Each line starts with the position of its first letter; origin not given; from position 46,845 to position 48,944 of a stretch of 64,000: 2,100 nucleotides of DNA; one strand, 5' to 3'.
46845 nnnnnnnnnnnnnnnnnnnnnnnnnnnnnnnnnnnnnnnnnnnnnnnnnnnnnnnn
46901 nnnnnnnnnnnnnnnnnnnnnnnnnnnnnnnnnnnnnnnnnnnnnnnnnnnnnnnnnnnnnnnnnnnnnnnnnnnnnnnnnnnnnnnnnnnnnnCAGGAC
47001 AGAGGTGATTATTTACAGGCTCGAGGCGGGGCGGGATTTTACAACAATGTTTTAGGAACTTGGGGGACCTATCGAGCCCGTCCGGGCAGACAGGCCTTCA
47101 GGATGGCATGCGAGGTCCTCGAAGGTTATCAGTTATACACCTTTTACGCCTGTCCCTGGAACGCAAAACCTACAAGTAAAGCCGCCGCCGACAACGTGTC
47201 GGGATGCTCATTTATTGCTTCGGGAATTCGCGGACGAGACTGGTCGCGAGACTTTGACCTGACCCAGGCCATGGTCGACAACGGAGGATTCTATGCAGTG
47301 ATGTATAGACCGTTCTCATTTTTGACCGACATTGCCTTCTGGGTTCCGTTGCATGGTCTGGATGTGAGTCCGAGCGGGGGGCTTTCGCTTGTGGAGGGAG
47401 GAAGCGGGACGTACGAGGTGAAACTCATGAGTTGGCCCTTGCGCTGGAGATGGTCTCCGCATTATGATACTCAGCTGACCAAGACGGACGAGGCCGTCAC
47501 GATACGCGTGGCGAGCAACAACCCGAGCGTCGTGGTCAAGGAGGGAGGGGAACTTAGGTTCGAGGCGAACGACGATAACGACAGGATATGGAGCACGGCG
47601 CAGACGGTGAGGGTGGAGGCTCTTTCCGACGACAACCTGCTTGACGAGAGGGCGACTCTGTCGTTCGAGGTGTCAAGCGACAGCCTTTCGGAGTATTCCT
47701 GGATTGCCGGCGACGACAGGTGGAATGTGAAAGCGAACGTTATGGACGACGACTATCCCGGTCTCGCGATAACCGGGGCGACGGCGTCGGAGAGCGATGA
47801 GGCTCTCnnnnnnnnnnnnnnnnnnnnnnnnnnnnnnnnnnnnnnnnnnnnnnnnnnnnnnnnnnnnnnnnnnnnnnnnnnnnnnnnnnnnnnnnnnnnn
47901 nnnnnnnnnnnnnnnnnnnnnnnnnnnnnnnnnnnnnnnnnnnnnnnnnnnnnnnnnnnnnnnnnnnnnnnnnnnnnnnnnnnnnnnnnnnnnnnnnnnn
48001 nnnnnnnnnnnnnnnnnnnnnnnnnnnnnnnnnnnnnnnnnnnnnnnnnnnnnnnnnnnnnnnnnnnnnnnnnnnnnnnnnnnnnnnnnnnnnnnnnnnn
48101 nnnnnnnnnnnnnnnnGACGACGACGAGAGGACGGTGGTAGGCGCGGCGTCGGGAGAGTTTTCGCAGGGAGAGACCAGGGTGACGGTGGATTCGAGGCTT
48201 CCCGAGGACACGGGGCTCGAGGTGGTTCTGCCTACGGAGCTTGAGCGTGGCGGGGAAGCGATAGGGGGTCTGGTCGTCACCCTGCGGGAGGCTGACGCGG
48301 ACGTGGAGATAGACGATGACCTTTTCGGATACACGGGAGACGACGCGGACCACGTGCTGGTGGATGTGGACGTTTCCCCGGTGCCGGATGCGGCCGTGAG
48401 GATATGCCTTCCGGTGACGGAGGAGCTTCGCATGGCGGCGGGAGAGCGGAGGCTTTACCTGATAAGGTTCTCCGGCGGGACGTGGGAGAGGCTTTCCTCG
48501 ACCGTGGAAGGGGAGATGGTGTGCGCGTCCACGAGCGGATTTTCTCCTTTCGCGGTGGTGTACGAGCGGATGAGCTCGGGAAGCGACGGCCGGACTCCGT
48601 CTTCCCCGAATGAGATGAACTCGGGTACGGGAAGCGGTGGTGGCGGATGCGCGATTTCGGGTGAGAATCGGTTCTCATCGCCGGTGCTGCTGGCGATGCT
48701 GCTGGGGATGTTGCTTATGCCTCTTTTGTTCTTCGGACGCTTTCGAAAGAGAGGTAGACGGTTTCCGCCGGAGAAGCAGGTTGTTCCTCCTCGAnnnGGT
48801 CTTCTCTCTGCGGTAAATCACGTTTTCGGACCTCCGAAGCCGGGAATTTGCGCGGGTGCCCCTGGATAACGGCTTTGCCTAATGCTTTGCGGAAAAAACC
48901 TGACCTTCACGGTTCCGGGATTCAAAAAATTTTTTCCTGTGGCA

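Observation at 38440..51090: Tandem array of four promoter-equipped, homopolymer-gated surface-protein cassettes with a conserved C-terminal sorting tail and a rhomboid protease nearby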

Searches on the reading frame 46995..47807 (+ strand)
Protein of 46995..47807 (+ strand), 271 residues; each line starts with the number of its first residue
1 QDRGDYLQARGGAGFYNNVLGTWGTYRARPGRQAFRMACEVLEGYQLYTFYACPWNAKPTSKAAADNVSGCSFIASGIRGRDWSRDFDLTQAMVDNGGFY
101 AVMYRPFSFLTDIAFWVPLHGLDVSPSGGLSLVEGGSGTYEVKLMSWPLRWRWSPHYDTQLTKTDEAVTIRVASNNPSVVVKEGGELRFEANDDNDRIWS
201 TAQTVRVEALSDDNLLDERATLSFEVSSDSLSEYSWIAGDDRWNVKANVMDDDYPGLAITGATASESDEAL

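Call 94: predict_structure(alignment_id=A6)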
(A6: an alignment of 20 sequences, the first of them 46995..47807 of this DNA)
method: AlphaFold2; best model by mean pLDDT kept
length: 271 residues; sequences in the alignment: 20
mean_pLDDT: 75.9   pTM: 0.69
mean pLDDT of the five models: 75.9, 72.0, 64.3, 63.2, 61.7
residues with pLDDT >= 90: 65; 70-90: 129; 50-70: 45; < 50: 32
segments of 3 or more residues with pLDDT < 50: 1-17, 157-159, 195-197, 257-259, 269-271
pLDDT, mean of each block of 10 residues (from residue 1): 40 44 76 83 78 86 81 90 90 88 83 81 84 92 79 52 76 92 90 55 91 82 80 71 85 57 48 35
secondary structure, 60 per line:
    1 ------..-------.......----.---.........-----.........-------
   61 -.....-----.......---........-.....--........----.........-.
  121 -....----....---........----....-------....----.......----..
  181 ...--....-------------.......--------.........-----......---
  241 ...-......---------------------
elements in order: E19-22 E31-39 E45-53 H62-66 E72-78 E82-89 H91-95 E98-105 E110-118 E122-125 E130-133 E137-144 E149-152 E160-163 E168-174 E179-183 E186-189 E203-209 E218-226 H232-237 E245-250

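Call 96: fold_search(model_id=the predicted structure, library=pdb)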
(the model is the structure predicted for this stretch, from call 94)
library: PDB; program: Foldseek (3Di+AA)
matches with E <= 10: 1989; with E <= 0.001: 48
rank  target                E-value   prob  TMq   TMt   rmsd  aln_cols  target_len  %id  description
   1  3us9                  5.6e-05  1.00  0.26  0.28  15.3       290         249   11  Crystal Structure of the NCX1 Intracellular Tandem Calcium Binding Domains(CBD12) (released 2012-07-11)
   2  8yk4_A                7.7e-05  0.95  0.20  0.22  17.2       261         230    8  Structure of SARS-CoV-2 RBD and antibody NT-108 (released 2025-03-12)
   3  7q60                  9.1e-05  0.99  0.25  0.09  18.3       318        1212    8  Structure of TEV cleaved A2ML1 (A2ML1-TE) (released 2022-04-20)
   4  7n6g_1J               1.1e-04  0.99  0.25  0.18  13.8       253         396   10  C1 of central pair (released 2022-05-18)
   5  6vca_E                1.4e-04  0.96  0.21  0.25  13.1       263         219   11  TB38 complex (released 2020-11-11)
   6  6j71_B                2.0e-04  0.98  0.24  0.27  16.5       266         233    8  HuA21-scFv in complex with the extracellular domain(ECD) of HER2 (released 2019-02-27)
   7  1h0d_B                2.0e-04  0.94  0.22  0.25  15.8       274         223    8  Crystal structure of Human Angiogenin in complex with Fab fragment of its monoclonal antibody mAb 26-2F (released 2003-06-19)
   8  3dos_A                2.5e-04  1.00  0.29  0.37   6.7       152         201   12  Crystal structure of the complex of the Caf1M chaperone with the mini-fiber of two Caf1 subunits (Caf1:Caf1), carrying (released 2009-07-14)
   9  7n6g_4C               2.5e-04  0.98  0.26  0.13  13.6       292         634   13  C1 of central pair (released 2022-05-18)
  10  1z9s_A                2.8e-04  1.00  0.28  0.37   6.2       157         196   11  Crystal Structure of the native chaperone:subunit:subunit Caf1M:Caf1:Caf1 complex (released 2005-06-21)
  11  5ope                  2.8e-04  0.96  0.23  0.18  11.7       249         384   12  Robo1 Ig1-4 crystals form 2 (released 2018-01-17)
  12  4b0m_M                3.1e-04  1.00  0.28  0.34   8.7       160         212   12  Complex of the Caf1AN usher domain, Caf1M chaperone and Caf1 subunit from Yersinia pestis (released 2012-09-26)
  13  8fym_B                3.2e-04  0.96  0.25  0.28  14.9       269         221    9  Crystal structure of Fab235 in complex with MPER peptide (released 2023-10-11)
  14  6ejg_C                3.6e-04  0.92  0.22  0.25  15.5       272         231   10  CRYSTAL STRUCTURE OF HUMAN CD81 LARGE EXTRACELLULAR LOOP IN COMPLEX WITH SINGLE CHAIN FV FRAGMENT 4 (released 2018-05-30)
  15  9jui_A                4.1e-04  1.00  0.25  0.47   6.2       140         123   12  Crystal structure of FFAT motif of Nir2 bound to VAPB (released 2025-10-15)
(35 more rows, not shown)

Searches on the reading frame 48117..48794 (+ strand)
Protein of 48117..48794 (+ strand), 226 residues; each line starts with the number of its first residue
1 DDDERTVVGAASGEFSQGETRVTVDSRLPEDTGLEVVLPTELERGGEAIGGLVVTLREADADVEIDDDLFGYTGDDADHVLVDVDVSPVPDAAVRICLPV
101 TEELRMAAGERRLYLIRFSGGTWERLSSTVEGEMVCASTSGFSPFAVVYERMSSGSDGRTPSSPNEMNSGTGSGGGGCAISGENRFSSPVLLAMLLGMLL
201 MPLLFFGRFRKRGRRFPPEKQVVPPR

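Call 19: find_related_loci(query=A2, collection=genome_contigs, flank=10000)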
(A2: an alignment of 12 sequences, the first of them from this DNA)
Query A2 (226 aa) in genome_contigs; peptide patterns used: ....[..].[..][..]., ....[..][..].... (x = any residue, [..] = any of these).
27 stretches matched a pattern; 11 encode a relative of the query (tblastn E <= 1e-3); 11 distinct loci.
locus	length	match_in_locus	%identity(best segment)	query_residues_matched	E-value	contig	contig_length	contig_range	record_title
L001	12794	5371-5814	70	1-150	3e-63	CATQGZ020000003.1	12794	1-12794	MAG: uncultured Dehalococcoidia bacterium isolate fd47c038-abb2-4c05-9cdb-6b11942eec52 genome assembly, contig: contig_2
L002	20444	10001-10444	71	1-150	5e-62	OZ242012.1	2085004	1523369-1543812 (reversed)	MAG: Thermodesulfobacteriota bacterium isolate 91ea7efe-b69b-418d-9017-4c677b0b92d3 genome assembly, chromosome: 1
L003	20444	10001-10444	71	1-150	9e-62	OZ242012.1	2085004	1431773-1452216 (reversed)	MAG: Thermodesulfobacteriota bacterium isolate 91ea7efe-b69b-418d-9017-4c677b0b92d3 genome assembly, chromosome: 1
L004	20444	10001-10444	71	1-150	6e-61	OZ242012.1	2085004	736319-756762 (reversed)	MAG: Thermodesulfobacteriota bacterium isolate 91ea7efe-b69b-418d-9017-4c677b0b92d3 genome assembly, chromosome: 1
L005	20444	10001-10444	69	1-150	2e-60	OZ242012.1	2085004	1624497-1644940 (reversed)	MAG: Thermodesulfobacteriota bacterium isolate 91ea7efe-b69b-418d-9017-4c677b0b92d3 genome assembly, chromosome: 1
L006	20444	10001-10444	69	1-150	5e-60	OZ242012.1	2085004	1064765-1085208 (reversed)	MAG: Thermodesulfobacteriota bacterium isolate 91ea7efe-b69b-418d-9017-4c677b0b92d3 genome assembly, chromosome: 1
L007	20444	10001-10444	69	1-150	3e-60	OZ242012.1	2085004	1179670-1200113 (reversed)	MAG: Thermodesulfobacteriota bacterium isolate 91ea7efe-b69b-418d-9017-4c677b0b92d3 genome assembly, chromosome: 1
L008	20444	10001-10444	69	1-150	1e-59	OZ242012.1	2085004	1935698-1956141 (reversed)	MAG: Thermodesulfobacteriota bacterium isolate 91ea7efe-b69b-418d-9017-4c677b0b92d3 genome assembly, chromosome: 1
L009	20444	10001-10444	67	1-150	3e-58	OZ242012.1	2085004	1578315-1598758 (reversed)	MAG: Thermodesulfobacteriota bacterium isolate 91ea7efe-b69b-418d-9017-4c677b0b92d3 genome assembly, chromosome: 1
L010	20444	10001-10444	68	1-150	5e-58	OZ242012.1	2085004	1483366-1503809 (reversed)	MAG: Thermodesulfobacteriota bacterium isolate 91ea7efe-b69b-418d-9017-4c677b0b92d3 genome assembly, chromosome: 1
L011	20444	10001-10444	71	1-150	5e-62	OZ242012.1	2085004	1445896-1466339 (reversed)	MAG: Thermodesulfobacteriota bacterium isolate 91ea7efe-b69b-418d-9017-4c677b0b92d3 genome assembly, chromosome: 1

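Call 57: search_protein_families(library=pfam, proteins=[L001:7970-8722:-, L003:13786-14817:+, L004:2920-3543:+, L004:3870-4769:+, L005:4695-5435:+, L007:15966-16718:-, L007:6511-7446:-, L008:1783-2973:+, L009:1484-2926:+], max_evalue=0.01)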
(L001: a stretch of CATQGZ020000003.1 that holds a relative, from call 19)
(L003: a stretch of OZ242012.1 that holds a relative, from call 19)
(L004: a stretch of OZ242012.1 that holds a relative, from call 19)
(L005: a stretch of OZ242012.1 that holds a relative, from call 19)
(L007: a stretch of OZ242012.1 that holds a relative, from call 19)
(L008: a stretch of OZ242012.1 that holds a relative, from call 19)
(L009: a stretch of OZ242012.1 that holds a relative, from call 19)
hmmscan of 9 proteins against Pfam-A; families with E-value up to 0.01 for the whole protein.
L001:7970-8722:- (251 aa): 3 families
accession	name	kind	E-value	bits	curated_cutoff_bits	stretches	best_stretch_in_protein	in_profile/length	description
PF02683.22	DsbD_TM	-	3.2e-17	63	27.1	1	10-203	5-196/219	Cytochrome C biogenesis protein transmembrane domain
PF13386.12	DsbD_2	-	5.3e-08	33.4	24.9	1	13-199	2-181/199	Cytochrome C biogenesis protein transmembrane region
PF04241.20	DUF423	-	0.0024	18.5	25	0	211-243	49-81/86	Protein of unknown function (DUF423)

L003:13786-14817:+ (344 aa): 1 family
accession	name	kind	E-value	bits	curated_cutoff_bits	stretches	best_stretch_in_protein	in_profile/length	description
PF01040.23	UbiA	-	2.9e-45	155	34.2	1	84-316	2-233/250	UbiA prenyltransferase family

L004:2920-3543:+ (208 aa): 1 family
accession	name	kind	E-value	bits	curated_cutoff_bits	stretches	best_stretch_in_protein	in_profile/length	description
PF00510.24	COX3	-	2e-16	61.1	23.8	1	21-206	68-255/258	Cytochrome c oxidase subunit III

L004:3870-4769:+ (300 aa): 1 family
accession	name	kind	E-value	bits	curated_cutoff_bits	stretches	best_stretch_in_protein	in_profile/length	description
PF02628.20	COX15-CtaA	-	1.8e-45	155.8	29.9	2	56-279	76-321/322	Cytochrome oxidase assembly protein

L005:4695-5435:+ (247 aa): 2 families
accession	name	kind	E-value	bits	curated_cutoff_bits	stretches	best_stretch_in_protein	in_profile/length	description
PF00520.37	Ion_trans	-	1.7e-39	135.9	25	1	21-239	2-235/241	Ion transport protein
PF07885.22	Ion_trans_2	-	4.2e-16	59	22.5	1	157-238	2-78/79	Ion channel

L007:15966-16718:- (251 aa): 3 families
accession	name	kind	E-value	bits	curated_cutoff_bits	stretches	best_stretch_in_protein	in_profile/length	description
PF02683.22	DsbD_TM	-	8.2e-18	64.9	27.1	1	11-201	6-194/219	Cytochrome C biogenesis protein transmembrane domain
PF13386.12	DsbD_2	-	6.3e-08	33.2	24.9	1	13-199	2-181/199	Cytochrome C biogenesis protein transmembrane region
PF04241.20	DUF423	-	0.002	18.8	25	1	211-243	49-81/86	Protein of unknown function (DUF423)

L007:6511-7446:- (312 aa): 0 families

L008:1783-2973:+ (397 aa): 3 families
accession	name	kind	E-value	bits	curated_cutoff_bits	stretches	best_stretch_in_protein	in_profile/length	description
PF00924.24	MS_channel_2nd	-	1.2e-18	67.4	20.2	1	214-281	1-68/68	Mechanosensitive ion channel, beta-domain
PF21082.3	MS_channel_3rd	-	5.1e-13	49.7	21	1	288-372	2-88/88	Mechanosensitive ion channel MscS, C-terminal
PF21088.3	MS_channel_1st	-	0.00014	22.2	23.1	1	175-213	4-42/42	Mechanosensitive ion channel, transmembrane helices 2/3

L009:1484-2926:+ (481 aa): 1 family
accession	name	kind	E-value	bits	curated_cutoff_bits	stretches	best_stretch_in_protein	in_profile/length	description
PF01235.23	Na_Ala_symp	-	1.8e-138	462.6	24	1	85-481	10-384/392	Sodium:alanine symporter family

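Call 88: search_solved_structures(query=A2, max_evalue=1)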
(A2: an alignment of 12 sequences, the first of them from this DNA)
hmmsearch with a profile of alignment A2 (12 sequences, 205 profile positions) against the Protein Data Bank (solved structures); distinct sequences matched with E-value up to 1: 1.
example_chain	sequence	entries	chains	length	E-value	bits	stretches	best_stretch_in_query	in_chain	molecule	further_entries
2xxl_A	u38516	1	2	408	0.67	12.5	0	76-128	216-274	GRAM-POSITIVE SPECIFIC SERINE PROTEASE, ISOFORM B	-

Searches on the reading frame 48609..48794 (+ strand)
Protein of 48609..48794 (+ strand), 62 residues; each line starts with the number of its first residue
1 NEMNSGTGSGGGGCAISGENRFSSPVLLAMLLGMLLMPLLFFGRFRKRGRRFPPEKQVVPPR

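Call 18: search_protein_families(library=ncbifam, proteins=[window:48609-48794:+], max_evalue=10)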
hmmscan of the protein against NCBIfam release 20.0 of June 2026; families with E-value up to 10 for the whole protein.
seq(62 aa): 1 family
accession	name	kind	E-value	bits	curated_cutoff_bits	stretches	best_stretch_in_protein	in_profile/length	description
NF033191.4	JDVT-CTERM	domain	0.0061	16.4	27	1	9-33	1-24/35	JDVT-CTERM domain-containing protein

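Call 34: find_homologous_proteins(query=A3, max_evalue=10)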
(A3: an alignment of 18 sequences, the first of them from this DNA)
Query A3 (18 sequences) (50 aa, profile of the alignment): 2 proteins with E <= 10 among 8000 candidates.
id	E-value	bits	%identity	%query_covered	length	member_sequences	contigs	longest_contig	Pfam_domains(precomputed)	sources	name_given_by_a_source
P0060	4.2e-10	57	61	60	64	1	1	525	-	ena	-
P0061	4.8e+0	25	-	-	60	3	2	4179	-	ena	-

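Call 41: search_protein_representatives(alignment_id=A3)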
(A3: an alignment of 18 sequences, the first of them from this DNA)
Query: 18 sequences, 46 profile positions. Proteins with E-value up to 0.001 (for the whole library): 5; up to 1e-10: 2; up to 1e-30: 0. The best 5 are listed.
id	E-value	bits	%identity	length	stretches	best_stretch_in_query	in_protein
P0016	1.0e-17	79.6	-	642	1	1-38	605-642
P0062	2.4e-13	65.7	-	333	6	7-19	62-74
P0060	1.3e-10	56.9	-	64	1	1-33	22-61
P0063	1.1e-06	44.4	-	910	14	11-33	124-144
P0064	4.1e-04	36.1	-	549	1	5-45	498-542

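Call 43: find_encoding_contigs(protein=P0064, flank=10000, max_places=4)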
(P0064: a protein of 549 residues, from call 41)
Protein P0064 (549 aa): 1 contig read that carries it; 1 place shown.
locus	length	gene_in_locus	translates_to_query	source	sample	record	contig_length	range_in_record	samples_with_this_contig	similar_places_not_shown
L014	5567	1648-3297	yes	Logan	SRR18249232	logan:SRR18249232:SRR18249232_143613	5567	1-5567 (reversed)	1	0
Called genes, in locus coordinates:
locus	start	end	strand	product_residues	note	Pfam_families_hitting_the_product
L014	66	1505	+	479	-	PF01266:DAO (faint), PF01593:Amino_oxidase, PF13450:NAD_binding_8, PF13454:NAD_binding_9 (faint)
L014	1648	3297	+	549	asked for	PF14312:FG-GAP_2 (weak)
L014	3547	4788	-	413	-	PF00365:PFK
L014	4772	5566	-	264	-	?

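Call 78: search_protein_families(library=ncbifam, proteins=[P0064], max_evalue=10)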
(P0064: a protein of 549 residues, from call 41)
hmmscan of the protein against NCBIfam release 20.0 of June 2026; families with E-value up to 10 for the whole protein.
P0064 (549 aa): 0 families

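Call 82: find_related_loci(query=A3, collection=metagenome_contigs, flank=10000)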
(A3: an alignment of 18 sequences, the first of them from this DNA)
Query A3 (50 aa) in metagenome_contigs; peptide patterns used: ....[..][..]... (x = any residue, [..] = any of these).
105 stretches matched a pattern; 1 encode a relative of the query (tblastn E <= 1e-3); 1 distinct loci.
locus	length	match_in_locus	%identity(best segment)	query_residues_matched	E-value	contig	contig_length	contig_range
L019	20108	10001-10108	47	6-40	4e-6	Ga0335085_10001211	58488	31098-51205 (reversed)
